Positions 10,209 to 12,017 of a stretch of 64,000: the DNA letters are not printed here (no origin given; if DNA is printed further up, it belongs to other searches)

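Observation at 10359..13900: Non-pyrrolysine MttB-superfamily methyltransferase next to a TMADH/StcD-like flavoprotein: candidate quaternary-amine demethylation module with no corrinoid partner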

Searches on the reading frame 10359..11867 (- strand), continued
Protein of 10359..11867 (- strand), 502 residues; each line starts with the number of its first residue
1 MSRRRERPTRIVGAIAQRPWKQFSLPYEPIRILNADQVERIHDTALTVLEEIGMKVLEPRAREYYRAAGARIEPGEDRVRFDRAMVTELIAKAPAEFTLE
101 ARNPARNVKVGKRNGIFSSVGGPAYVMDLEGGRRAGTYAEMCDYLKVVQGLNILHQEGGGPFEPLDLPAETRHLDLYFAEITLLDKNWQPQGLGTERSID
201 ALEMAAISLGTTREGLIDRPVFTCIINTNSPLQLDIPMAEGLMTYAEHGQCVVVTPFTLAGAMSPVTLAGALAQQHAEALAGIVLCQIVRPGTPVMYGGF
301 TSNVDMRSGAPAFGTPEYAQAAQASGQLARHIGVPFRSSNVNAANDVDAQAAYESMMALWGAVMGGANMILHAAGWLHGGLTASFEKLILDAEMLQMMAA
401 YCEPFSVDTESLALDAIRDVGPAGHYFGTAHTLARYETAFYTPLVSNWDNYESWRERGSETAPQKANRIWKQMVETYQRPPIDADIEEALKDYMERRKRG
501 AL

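Call 29: search_protein_families(library=pfam, proteins=[L075:2478-4526:-, L051:12597-13262:-, L055:307-1902:-, L004:11598-12761:+, L042:3991-6171:-, L042:2786-3964:-, L022:1767-4136:+, L022:4302-6077:+, L018:6197-7879:-, L047:11500-12900:+], max_evalue=0.001)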
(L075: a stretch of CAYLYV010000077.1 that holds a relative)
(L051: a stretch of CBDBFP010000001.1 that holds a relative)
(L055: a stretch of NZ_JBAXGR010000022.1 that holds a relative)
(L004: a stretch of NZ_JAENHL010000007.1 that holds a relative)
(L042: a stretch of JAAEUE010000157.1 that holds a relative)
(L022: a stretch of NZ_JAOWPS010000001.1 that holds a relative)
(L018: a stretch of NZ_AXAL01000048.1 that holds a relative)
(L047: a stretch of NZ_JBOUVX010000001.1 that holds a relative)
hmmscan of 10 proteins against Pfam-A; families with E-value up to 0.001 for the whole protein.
L075:2478-4526:- (682 aa): 5 families
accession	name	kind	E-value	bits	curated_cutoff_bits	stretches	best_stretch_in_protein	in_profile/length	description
PF02129.25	Peptidase_S15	-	3.2e-63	214.3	23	1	32-285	1-262/262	X-Pro dipeptidyl-peptidase (S15 family)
PF08530.16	PepX_C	-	1.3e-46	159.7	22.5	1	315-531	2-200/217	X-Pro dipeptidyl-peptidase C-terminal non-catalytic domain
PF00561.26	Abhydrolase_1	-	8.9e-11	42.3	25.8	1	80-163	24-104/245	alpha/beta hydrolase fold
PF12146.15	Hydrolase_4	-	4.4e-06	26.6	27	1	77-160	25-108/239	Serine aminopeptidase, S33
PF00326.27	Peptidase_S9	-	7.6e-05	22.7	22.6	1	78-160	9-96/213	Prolyl oligopeptidase family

L051:12597-13262:- (221 aa): 4 families
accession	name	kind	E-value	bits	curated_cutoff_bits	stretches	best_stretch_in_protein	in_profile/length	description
PF13977.11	TetR_C_6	-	5.7e-24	84.9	27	1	109-214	5-111/115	BetI-type transcriptional repressor, C-terminal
PF00440.29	TetR_N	-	2e-14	53.5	24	1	36-80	1-45/47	Bacterial regulatory proteins, tetR family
PF17940.6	TetR_C_31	-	2e-06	28.4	27.4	1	120-214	18-106/107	Tetracyclin repressor-like, C-terminal domain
PF17918.6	TetR_C_15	-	0.00052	21.1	26.8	1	121-217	14-108/108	Tetracyclin repressor-like, C-terminal domain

L055:307-1902:- (531 aa): 1 family
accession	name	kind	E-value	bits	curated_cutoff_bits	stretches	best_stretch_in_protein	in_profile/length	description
PF00496.27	SBP_bac_5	-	3.1e-66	224.4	32.4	1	95-442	2-355/368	Bacterial extracellular solute-binding proteins, family 5 Middle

L004:11598-12761:+ (387 aa): 1 family
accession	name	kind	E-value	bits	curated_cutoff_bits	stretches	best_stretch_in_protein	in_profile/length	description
PF00353.25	HemolysinCabind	-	1.5e-32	111.6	23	6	139-173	2-36/36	RTX calcium-binding nonapeptide repeat (4 copies)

L042:3991-6171:- (726 aa): 5 families
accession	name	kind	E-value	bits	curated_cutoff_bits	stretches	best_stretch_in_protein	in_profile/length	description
PF02737.24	3HCDH_N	-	5.1e-58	196.4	22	1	323-500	1-177/180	3-hydroxyacyl-CoA dehydrogenase, NAD binding domain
PF00378.25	ECH_1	-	9.4e-35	120.6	27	1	37-218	2-189/251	Enoyl-CoA hydratase/isomerase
PF00725.27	3HCDH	-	6.2e-34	116.8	22.1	2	505-598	1-97/97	3-hydroxyacyl-CoA dehydrogenase, C-terminal domain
PF16113.10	ECH_2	-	2e-16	60.8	27.2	1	42-214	2-182/335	Enoyl-CoA hydratase/isomerase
PF03446.21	NAD_binding_2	-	0.00052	20.5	21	0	324-445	2-104/161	NAD binding domain of 6-phosphogluconate dehydrogenase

L042:2786-3964:- (392 aa): 3 families
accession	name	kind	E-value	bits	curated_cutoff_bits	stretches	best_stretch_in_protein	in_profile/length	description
PF00108.29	Thiolase_N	-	1.8e-62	211.5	26.4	1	5-260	2-258/260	Thiolase, N-terminal domain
PF02803.24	Thiolase_C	-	8.6e-46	155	27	1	270-390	2-122/123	Thiolase, C-terminal domain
PF00109.32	ketoacyl-synt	-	0.00042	20.4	20.8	0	85-120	169-204/252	Beta-ketoacyl synthase, N-terminal domain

L022:1767-4136:+ (789 aa): 3 families
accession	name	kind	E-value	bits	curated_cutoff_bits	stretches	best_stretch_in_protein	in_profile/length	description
PF01571.26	GCV_T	-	6.4e-68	229.2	25.6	1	418-674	4-254/255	Aminomethyltransferase folate-binding domain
PF09347.15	DUF1989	-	6.2e-51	172.8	27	1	194-361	3-168/168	Domain of unknown function (DUF1989)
PF08669.17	GCV_T_C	-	3.2e-17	62.6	25.9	1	701-781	2-80/80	Glycine cleavage T-protein C-terminal barrel domain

L022:4302-6077:+ (591 aa): 2 families
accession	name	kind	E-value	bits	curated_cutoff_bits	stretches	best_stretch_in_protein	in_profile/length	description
PF13520.12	AA_permease_2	-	2.9e-75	254.3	27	1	43-527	2-424/427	Amino acid permease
PF00324.27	AA_permease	-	1.3e-06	27.8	24.6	1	52-519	9-426/470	Amino acid permease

L018:6197-7879:- (560 aa): 2 families
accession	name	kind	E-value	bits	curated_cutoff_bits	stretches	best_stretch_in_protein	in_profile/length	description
PF00171.27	Aldedh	-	1.3e-173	578.2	23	1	90-555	1-461/461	Aldehyde dehydrogenase family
PF05893.19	LuxC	-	0.00037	19.9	21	1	211-384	81-257/401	Acyl-CoA reductase (LuxC)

L047:11500-12900:+ (467 aa): 1 family
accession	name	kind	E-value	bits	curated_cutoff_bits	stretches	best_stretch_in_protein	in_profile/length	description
PF00202.27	Aminotran_3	-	9.4e-92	308.2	30.5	1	50-467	11-402/403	Aminotransferase class-III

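Call 30: search_dna_similar(query=L001:7980-10001:+, collection=plasmids, mode=protein, max_rows=40, max_evalue=1e-50)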
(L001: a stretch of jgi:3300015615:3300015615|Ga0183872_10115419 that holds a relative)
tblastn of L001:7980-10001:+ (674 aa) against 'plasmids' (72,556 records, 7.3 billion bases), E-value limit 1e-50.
Records with a match: 222; places in all: 234; records where one place covers at least 80% of the query: 215.
Best place of each record, by identity: 60-80% 1; <60% 221.
By first word of the organism name: Ralstonia 117; Sinorhizobium 52; Leisingera 9; Shinella 7; Paracoccus 5; Rhizobium 4; Paraburkholderia 3; Sulfitobacter 2; Parasedimentitalea 2; Sphingobium 2; and 17 more.
By predicted mobility (MOB-suite, as given by PLSDB): mobilizable 105; non-mobilizable 61; conjugative 56.
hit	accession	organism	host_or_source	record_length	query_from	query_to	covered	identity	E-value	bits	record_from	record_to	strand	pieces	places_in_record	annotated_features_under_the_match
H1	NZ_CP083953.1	Mesorhizobium sp. B2-1-8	cell culture,soil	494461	3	672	99%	66.6%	0e+0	870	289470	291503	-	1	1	FAD-dependent oxidoreductase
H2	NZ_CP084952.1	Sulfitobacter indolifex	cell culture,Seawater from the North ...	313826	1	659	98%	54.4%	0e+0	662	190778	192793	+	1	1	FAD-dependent oxidoreductase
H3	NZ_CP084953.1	Sulfitobacter indolifex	cell culture,Seawater from the North ...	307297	1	659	98%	54.4%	0e+0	662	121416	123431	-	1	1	FAD-dependent oxidoreductase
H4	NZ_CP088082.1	Ideonella dechloratans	Cell culture,Activated sludge, ...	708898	1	673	100%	52.5%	0e+0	624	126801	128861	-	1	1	FAD-dependent oxidoreductase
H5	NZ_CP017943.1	Phyllobacterium zundukense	Oxytropis triphylla,cell culture,root ...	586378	1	671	100%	52.5%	0e+0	637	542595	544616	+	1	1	FAD-dependent oxidoreductase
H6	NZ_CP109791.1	Leisingera thetidis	-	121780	2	670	99%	52.6%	0e+0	674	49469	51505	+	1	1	FAD-dependent oxidoreductase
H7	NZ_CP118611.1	Ensifer adhaerens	Pure isolate,Rhizosphere of Cyperus ...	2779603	2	670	99%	52.4%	0e+0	666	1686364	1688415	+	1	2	none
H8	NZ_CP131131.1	Shinella zoogloeoides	isolate,Activated charcoal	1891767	2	670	99%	52.3%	0e+0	657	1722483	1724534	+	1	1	none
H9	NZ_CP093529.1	Shinella zoogloeoides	-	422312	1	670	99%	52.0%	0e+0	657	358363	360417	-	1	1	NAD(P)-binding protein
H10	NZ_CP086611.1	Shinella zoogloeoides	-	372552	1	670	99%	51.9%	0e+0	664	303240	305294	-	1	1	NAD(P)-binding protein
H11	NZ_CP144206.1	Sinorhizobium chiapasense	mixed culture,rhizosphere soil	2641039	2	670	99%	51.8%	0e+0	662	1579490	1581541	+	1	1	none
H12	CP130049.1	Sinorhizobium meliloti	Medicago,Cell culture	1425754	2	670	99%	51.5%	0e+0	651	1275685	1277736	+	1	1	NAD(P)-binding protein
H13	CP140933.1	Sinorhizobium meliloti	Medicago lupulina,whole organism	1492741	2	670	99%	51.5%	0e+0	650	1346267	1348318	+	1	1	NAD(P)-binding protein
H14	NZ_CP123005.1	Sinorhizobium meliloti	Medicago sativa,cell culture,nodules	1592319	2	670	99%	51.5%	0e+0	650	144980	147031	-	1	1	none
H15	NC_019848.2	Sinorhizobium meliloti GR4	-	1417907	2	670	99%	51.4%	0e+0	654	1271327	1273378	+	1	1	record has no annotation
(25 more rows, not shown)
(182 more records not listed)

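Call 31: search_dna_similar(query=window:10359-11867:-, collection=plasmids, mode=protein, max_rows=40, max_evalue=1e-50)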
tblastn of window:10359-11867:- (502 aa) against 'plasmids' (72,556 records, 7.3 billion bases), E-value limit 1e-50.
Records with a match: 141; places in all: 180; records where one place covers at least 80% of the query: 136.
Best place of each record, by identity: 60-80% 3; <60% 138.
By first word of the organism name: Sinorhizobium 75; Leisingera 17; Mesorhizobium 9; Cereibacter 8; Paracoccus 4; Rhizobium 4; Shinella 3; Ruegeria 3; Phaeobacter 2; Phyllobacterium 2; and 13 more.
By predicted mobility (MOB-suite, as given by PLSDB): conjugative 73; non-mobilizable 64; mobilizable 4.
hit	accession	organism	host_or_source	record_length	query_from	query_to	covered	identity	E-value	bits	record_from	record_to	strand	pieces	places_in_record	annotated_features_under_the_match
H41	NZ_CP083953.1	Mesorhizobium sp. B2-1-8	cell culture,soil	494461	3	499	99%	72.9%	0e+0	717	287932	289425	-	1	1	trimethylamine methyltransferase family protein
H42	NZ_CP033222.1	Parasedimentitalea marina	Cell culture,deep seawater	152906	2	499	99%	64.5%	0e+0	646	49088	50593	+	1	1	trimethylamine methyltransferase family protein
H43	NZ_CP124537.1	Fuscovulum ytuae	pure culture,sediment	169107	4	498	99%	64.4%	0e+0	615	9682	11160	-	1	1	trimethylamine methyltransferase family protein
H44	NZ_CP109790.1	Leisingera thetidis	-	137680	17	498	96%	55.5%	2e-162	517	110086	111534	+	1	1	trimethylamine methyltransferase family protein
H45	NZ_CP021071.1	Mesorhizobium sp. WSM1497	Biserrula pelecinus L.,cell ...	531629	3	497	99%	51.3%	7e-148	475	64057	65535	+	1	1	trimethylamine methyltransferase family protein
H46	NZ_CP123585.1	Alisedimentitalea scapharcae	Anadara broughtonii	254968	15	499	97%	52.3%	2e-156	499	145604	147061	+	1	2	trimethylamine methyltransferase family protein | DMT family transporter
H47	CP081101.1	Rhodobacteraceae bacterium M382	-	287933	15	499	97%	52.1%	5e-156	498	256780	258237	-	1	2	trimethylamine methyltransferase family protein | DMT family transporter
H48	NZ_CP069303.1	Shinella sp. PSBB067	monoisolate,Minnesota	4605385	32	498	93%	53.1%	2e-155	497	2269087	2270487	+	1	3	none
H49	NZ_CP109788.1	Leisingera thetidis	-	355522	15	498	96%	49.4%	3e-145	468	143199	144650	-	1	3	trimethylamine methyltransferase family protein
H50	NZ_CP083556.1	Leisingera sp. S132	-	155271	15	498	96%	49.2%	8e-142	457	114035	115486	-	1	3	trimethylamine methyltransferase family protein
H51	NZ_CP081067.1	Leisingera caerulea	-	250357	4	498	99%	47.9%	3e-139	450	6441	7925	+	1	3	trimethylamine methyltransferase family protein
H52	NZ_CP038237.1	Leisingera sp. NJS201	cell culture,Marine Biofilm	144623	15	498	96%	48.8%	5e-143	461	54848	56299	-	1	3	trimethylamine methyltransferase family protein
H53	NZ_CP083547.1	Leisingera sp. M658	-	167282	15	498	96%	48.8%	1e-142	460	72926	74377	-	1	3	trimethylamine methyltransferase family protein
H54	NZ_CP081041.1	Leisingera sp. M527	-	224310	15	498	96%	48.6%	2e-142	459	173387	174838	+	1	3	trimethylamine methyltransferase family protein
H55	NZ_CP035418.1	Leisingera sp. NJS204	cell culture,Marine Biofilm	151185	15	498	96%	48.3%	5e-143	461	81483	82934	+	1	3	trimethylamine methyltransferase family protein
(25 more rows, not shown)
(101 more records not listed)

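Call 32: get_annotated_region(hit=H41, flank=14000)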
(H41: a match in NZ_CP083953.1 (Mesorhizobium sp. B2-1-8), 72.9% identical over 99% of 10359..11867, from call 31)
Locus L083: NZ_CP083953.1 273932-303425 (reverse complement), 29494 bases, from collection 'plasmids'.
description: Mesorhizobium sp. B2-1-8 plasmid pB2-1-8, complete sequence
organism: Mesorhizobium sp. B2-1-8 (NCBI taxid 2589967)
taxonomy: Bacteria; Pseudomonadota; Alphaproteobacteria; Hyphomicrobiales; Phyllobacteriaceae; Mesorhizobium; Mesorhizobium sp. B2-1-8
host: -; source: cell culture,soil; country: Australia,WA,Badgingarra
typing (MOB-suite, as given by PLSDB): non-mobilizable; mating-pair formation MPF_T
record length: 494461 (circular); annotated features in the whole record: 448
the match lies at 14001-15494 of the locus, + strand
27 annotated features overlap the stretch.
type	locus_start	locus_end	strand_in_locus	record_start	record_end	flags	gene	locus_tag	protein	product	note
CDS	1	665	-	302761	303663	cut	-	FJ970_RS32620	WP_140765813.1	SMP-30/gluconolactonase/LRE family protein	-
CDS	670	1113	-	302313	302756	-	-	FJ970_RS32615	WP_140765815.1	cupin domain-containing protein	-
CDS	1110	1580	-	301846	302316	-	-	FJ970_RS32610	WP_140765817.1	DoxX family membrane protein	-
CDS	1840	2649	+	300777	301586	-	-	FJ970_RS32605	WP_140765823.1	SDR family oxidoreductase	-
CDS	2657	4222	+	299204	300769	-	-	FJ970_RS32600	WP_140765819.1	GMC family oxidoreductase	-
CDS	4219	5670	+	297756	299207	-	-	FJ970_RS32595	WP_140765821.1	glycosyl hydrolase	-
CDS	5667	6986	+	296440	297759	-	-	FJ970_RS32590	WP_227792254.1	glucoamylase family protein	-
CDS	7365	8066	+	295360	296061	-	-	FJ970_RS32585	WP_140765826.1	DUF4336 domain-containing protein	-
CDS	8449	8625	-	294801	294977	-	-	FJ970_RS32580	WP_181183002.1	hypothetical protein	-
CDS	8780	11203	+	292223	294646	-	-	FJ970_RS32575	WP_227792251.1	EAL domain-containing protein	-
CDS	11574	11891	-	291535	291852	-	-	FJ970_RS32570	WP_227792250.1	transposase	GO:0006313 - DNA transposition [Evidence IEA]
CDS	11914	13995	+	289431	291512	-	-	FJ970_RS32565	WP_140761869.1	FAD-dependent oxidoreductase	-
CDS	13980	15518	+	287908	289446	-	-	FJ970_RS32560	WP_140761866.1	trimethylamine methyltransferase family protein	-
CDS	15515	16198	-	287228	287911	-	-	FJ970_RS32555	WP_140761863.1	TetR family transcriptional regulator C-terminal domain-containing protein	-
CDS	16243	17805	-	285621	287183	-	-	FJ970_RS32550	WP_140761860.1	ABC transporter substrate-binding protein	-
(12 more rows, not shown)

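Call 33: get_annotated_region(hit=H12, flank=9000)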
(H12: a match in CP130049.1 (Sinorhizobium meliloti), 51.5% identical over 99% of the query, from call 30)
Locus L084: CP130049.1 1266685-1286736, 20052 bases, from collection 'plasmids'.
description: Sinorhizobium meliloti strain R28 plasmid pSymA, complete sequence
organism: Sinorhizobium meliloti (NCBI taxid 382)
taxonomy: Bacteria; Pseudomonadota; Alphaproteobacteria; Hyphomicrobiales; Rhizobiaceae; Sinorhizobium; Sinorhizobium meliloti
host: -; source: Medicago,Cell culture; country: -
typing (MOB-suite, as given by PLSDB): conjugative; relaxase MOBQ; mating-pair formation MPF_T
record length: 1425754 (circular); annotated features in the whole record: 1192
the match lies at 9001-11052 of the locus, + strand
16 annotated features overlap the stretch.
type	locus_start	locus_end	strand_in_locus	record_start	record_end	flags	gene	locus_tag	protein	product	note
CDS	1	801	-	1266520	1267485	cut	-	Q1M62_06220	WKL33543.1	substrate-binding domain-containing protein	-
CDS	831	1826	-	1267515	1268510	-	-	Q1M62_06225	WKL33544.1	ABC transporter permease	-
CDS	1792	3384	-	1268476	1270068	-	-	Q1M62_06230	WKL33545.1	sugar ABC transporter ATP-binding protein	-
CDS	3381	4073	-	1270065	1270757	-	-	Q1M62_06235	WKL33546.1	GntR family transcriptional regulator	-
CDS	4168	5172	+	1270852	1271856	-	-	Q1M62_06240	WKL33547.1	Ldh family oxidoreductase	-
CDS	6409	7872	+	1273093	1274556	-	-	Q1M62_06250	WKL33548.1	NAD-dependent succinate-semialdehyde dehydrogenase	-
CDS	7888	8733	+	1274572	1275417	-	-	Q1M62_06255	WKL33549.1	alpha/beta hydrolase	-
CDS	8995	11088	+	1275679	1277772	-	-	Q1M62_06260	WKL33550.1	NAD(P)-binding protein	-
CDS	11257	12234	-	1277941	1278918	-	-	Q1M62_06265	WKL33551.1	3'-5' exonuclease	-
CDS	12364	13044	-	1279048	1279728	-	-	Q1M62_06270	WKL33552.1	DUF2161 domain-containing phosphodiesterase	-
CDS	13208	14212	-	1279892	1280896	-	-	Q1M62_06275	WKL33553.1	TRAP transporter substrate-binding protein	-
CDS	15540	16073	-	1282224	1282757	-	-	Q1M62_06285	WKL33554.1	TRAP transporter small permease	-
CDS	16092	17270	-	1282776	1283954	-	-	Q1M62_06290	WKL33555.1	fumarylacetoacetate hydrolase family protein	-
CDS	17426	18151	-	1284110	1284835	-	-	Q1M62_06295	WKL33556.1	FadR/GntR family transcriptional regulator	-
CDS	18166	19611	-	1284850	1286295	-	-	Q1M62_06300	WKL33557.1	FAD-binding oxidoreductase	-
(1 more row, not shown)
